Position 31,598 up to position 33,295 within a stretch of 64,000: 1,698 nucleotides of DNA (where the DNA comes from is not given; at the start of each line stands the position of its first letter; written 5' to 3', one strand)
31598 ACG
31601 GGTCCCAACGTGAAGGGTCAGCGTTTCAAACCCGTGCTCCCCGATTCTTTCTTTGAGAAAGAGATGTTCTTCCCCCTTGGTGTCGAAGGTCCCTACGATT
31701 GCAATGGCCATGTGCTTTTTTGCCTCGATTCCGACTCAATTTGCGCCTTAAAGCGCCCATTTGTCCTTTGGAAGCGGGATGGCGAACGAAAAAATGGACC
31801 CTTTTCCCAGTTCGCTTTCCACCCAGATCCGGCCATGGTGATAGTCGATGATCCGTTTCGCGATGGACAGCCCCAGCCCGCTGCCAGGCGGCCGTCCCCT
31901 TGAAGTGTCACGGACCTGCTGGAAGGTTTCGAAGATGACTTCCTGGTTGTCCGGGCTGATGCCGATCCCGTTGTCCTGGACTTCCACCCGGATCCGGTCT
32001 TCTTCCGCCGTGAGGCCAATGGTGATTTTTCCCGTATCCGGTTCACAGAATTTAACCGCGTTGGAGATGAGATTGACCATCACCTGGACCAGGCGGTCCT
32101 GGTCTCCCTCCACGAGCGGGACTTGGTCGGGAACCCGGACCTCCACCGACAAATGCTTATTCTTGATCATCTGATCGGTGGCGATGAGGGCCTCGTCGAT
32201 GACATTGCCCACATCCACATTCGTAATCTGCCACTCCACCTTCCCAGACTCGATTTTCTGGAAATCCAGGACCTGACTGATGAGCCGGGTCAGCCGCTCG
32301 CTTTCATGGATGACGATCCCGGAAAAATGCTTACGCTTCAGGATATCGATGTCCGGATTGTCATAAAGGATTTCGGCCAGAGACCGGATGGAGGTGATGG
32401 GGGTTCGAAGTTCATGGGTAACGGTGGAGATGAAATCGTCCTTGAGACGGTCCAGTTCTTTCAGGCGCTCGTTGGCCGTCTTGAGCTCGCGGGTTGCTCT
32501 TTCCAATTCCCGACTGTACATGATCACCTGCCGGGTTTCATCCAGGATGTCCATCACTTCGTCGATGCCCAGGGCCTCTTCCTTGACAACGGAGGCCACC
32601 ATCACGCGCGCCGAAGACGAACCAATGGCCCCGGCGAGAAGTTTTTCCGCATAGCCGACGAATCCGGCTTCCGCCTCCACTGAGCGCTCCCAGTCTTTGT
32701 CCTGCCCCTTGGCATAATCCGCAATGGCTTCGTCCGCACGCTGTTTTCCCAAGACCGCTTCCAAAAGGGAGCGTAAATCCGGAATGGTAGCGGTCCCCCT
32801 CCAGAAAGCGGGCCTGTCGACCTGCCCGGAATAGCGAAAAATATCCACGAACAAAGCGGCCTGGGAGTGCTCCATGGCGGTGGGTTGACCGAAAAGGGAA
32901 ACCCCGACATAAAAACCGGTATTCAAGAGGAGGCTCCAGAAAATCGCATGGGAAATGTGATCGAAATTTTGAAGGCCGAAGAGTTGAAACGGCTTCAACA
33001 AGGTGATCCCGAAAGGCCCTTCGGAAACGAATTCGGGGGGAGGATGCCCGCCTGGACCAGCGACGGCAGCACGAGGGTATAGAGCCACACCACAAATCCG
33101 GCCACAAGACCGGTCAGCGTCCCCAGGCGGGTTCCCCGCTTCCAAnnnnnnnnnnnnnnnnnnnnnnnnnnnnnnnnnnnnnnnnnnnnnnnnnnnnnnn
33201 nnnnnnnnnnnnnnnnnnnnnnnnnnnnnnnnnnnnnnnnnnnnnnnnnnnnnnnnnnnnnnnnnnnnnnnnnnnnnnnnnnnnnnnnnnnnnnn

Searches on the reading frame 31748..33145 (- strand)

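Call 45: search_protein_families(library=pfam, proteins=[window:31748-33145:-])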
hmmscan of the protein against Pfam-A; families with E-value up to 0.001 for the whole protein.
window:31748-33145:- (465 aa): 2 families
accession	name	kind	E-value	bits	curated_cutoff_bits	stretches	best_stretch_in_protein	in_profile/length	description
PF02518.31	HATPase_c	-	1.6e-31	109.5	26.4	1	347-459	1-110/111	Histidine kinase-, DNA gyrase B-, and HSP90-like ATPase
PF00512.31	HisKA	-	4.4e-15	55.9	26.9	1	235-301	2-66/66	His Kinase A (phospho-acceptor) domain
